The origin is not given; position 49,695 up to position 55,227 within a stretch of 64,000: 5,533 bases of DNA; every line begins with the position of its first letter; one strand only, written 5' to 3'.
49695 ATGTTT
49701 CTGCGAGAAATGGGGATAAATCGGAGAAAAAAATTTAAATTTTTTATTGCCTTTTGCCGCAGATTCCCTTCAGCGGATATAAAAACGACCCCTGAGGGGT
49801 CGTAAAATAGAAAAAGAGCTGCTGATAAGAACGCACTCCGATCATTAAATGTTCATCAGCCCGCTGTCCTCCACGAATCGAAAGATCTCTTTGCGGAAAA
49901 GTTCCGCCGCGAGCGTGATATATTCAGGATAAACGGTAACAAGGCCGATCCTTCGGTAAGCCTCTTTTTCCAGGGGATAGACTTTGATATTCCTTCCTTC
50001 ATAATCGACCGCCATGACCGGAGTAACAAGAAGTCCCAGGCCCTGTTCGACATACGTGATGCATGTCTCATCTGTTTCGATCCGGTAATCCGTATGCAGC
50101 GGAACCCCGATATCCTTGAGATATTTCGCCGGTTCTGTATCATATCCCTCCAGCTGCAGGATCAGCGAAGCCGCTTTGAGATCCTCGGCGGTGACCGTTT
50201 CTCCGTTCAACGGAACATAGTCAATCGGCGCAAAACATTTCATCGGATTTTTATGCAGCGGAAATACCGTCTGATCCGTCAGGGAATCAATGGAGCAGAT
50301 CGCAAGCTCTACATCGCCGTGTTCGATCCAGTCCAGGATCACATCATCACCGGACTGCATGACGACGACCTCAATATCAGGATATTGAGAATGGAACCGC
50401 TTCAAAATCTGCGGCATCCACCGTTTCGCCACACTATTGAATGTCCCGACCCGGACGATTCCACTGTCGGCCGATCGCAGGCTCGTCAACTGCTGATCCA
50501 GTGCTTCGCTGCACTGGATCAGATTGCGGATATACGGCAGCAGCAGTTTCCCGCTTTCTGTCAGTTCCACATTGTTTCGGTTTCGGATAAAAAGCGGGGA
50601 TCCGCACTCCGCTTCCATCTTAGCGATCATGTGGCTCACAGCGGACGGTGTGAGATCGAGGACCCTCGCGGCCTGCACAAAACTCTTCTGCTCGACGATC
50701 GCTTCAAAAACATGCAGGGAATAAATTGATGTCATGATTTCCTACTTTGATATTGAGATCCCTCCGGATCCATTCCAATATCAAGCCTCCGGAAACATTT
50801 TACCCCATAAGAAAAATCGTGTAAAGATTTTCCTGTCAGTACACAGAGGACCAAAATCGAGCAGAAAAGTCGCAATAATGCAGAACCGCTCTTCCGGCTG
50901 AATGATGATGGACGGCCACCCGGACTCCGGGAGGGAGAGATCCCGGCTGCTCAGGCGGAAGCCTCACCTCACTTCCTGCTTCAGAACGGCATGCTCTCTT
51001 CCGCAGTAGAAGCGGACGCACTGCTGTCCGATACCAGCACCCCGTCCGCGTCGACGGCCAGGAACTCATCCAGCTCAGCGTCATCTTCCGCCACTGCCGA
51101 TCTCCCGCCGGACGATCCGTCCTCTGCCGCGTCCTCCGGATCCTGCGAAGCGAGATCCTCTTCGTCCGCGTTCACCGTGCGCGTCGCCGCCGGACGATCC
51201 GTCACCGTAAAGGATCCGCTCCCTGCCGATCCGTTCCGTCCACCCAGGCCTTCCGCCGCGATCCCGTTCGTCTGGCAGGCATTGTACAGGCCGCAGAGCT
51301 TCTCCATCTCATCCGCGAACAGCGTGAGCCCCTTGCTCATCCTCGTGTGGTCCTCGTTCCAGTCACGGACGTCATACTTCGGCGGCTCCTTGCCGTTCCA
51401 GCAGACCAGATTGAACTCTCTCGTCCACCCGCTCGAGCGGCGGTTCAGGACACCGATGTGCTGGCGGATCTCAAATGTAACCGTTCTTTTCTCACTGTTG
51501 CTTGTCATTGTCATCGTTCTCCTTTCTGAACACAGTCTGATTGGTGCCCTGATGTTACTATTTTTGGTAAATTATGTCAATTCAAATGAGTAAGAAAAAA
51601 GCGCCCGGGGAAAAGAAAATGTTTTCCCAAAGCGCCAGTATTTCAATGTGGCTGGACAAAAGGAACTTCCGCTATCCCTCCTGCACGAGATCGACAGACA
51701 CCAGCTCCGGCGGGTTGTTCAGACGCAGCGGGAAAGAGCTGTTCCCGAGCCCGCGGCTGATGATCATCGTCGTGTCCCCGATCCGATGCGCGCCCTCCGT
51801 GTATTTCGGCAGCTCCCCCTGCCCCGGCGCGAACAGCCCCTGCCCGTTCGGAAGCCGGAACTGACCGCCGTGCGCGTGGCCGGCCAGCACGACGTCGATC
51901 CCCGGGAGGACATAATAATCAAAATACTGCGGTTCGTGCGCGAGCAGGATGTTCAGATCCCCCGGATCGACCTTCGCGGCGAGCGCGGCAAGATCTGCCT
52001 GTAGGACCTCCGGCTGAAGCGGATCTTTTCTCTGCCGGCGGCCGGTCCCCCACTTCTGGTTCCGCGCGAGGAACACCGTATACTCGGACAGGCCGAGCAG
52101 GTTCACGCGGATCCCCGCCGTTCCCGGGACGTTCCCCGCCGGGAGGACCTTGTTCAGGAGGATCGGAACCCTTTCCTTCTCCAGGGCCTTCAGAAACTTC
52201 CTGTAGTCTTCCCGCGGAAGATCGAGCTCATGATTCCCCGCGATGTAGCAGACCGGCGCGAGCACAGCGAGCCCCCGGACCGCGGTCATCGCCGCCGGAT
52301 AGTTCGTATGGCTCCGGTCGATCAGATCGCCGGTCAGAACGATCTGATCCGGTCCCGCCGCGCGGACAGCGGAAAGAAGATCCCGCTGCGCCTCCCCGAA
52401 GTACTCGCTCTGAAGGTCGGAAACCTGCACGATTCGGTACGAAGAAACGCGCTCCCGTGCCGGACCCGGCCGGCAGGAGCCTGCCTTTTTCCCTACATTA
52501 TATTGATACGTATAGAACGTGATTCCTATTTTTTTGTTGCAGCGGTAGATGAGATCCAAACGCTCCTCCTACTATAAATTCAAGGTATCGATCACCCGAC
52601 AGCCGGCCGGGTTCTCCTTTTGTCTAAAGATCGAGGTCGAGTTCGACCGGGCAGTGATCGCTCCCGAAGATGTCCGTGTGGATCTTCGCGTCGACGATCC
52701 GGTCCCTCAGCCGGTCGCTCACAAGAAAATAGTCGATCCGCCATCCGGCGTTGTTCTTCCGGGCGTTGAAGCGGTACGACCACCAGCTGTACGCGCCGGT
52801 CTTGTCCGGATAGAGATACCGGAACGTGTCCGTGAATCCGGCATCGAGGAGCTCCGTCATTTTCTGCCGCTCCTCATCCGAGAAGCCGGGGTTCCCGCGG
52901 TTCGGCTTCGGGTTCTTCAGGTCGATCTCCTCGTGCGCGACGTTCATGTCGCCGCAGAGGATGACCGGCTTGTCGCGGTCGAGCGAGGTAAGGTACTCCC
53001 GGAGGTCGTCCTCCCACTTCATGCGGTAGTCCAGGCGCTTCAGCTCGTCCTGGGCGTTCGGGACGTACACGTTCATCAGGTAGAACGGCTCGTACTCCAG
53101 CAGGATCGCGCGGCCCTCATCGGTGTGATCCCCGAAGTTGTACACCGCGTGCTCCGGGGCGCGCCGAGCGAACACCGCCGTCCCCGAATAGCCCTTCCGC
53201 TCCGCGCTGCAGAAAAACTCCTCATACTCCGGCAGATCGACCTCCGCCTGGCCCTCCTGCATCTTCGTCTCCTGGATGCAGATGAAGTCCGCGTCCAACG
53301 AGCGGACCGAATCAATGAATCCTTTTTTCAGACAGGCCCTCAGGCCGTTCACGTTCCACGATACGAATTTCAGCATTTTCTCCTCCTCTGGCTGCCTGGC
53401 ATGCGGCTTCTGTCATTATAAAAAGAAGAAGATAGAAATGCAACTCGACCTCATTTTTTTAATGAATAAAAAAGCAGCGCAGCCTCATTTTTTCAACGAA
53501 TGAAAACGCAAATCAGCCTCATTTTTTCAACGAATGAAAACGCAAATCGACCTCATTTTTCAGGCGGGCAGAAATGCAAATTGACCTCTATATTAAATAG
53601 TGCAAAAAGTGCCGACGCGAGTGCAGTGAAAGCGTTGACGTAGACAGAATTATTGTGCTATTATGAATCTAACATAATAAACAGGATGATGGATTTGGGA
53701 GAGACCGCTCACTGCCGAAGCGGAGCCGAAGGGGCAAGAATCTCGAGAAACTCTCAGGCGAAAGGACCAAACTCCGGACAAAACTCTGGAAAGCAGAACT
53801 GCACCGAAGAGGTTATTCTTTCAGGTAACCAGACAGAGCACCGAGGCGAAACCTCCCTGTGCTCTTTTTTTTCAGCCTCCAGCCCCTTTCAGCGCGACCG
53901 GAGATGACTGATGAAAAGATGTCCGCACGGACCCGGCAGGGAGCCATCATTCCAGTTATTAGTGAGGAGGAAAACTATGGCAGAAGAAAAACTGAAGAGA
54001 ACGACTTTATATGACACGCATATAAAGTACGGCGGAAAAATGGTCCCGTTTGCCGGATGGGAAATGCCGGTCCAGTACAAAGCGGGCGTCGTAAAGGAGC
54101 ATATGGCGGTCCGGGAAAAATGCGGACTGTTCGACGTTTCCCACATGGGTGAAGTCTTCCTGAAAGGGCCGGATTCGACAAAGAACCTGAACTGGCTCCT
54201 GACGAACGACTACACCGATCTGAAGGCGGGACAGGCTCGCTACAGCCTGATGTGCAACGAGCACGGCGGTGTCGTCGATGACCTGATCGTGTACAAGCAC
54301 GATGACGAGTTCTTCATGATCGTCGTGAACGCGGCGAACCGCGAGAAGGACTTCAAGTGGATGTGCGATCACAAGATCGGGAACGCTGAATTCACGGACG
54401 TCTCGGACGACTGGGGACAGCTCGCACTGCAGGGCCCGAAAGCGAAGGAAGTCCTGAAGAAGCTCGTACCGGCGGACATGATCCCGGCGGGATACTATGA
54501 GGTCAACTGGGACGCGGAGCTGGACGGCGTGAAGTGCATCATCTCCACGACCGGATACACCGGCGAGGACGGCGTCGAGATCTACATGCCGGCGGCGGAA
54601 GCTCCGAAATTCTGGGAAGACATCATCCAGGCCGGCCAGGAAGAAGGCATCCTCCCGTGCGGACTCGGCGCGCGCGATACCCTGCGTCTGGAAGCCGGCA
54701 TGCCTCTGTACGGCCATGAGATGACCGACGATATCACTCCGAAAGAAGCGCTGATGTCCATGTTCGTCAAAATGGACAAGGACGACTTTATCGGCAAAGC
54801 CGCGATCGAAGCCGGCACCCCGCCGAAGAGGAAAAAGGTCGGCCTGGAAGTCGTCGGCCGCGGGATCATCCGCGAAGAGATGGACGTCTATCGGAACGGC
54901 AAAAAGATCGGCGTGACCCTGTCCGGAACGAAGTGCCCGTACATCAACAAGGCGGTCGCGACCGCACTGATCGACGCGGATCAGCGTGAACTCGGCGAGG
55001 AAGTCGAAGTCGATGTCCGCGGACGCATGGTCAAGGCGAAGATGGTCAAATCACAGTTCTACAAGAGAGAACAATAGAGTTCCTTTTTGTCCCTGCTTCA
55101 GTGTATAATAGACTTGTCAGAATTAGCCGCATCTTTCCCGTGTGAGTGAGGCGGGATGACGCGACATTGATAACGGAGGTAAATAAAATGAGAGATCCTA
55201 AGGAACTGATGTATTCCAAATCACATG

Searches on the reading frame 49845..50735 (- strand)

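Call 59: search_protein_families(library=pfam, proteins=[window:49845-50735:-], max_evalue=0.00001)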
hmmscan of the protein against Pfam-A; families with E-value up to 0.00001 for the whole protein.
window:49845-50735:- (296 aa): 2 families
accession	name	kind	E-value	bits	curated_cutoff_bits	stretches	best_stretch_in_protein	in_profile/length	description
PF03466.25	LysR_substrate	-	8.8e-29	100.8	28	1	90-283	4-203/209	LysR substrate binding domain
PF00126.33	HTH_1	-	2.9e-19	69.2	26.6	1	6-63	3-60/60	Bacterial regulatory helix-turn-helix protein, lysR family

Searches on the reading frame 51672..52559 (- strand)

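Call 59: search_protein_families(library=pfam, proteins=[window:51672-52559:-], max_evalue=0.00001)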
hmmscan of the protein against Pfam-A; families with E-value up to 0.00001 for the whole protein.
window:51672-52559:- (295 aa): 1 family
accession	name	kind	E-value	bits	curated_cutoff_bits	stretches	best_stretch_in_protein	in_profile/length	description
PF00149.33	Metallophos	-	8.5e-14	52.9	21.5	1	42-231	2-190/191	Calcineurin-like phosphoesterase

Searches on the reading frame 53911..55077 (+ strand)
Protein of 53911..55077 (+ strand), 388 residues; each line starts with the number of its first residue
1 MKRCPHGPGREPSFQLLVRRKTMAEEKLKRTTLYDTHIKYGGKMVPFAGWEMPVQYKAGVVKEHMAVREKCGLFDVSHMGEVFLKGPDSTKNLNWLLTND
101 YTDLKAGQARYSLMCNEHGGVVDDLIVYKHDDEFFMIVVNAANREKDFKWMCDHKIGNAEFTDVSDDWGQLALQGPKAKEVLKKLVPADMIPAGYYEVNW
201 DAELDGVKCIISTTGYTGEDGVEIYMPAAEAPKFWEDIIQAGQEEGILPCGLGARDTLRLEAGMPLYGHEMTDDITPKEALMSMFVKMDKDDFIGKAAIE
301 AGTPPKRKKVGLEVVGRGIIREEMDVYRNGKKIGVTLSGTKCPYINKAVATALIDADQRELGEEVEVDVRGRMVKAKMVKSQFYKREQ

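Call 59: search_protein_families(library=pfam, proteins=[window:53911-55077:+], max_evalue=0.00001)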
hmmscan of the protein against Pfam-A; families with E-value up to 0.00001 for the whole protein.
window:53911-55077:+ (388 aa): 2 families
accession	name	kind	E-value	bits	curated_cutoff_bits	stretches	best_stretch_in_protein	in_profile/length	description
PF01571.26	GCV_T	-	2e-97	325.8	25.6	1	33-283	1-253/255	Aminomethyltransferase folate-binding domain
PF08669.17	GCV_T_C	-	1.1e-18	67.4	25.9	1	307-385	1-80/80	Glycine cleavage T-protein C-terminal barrel domain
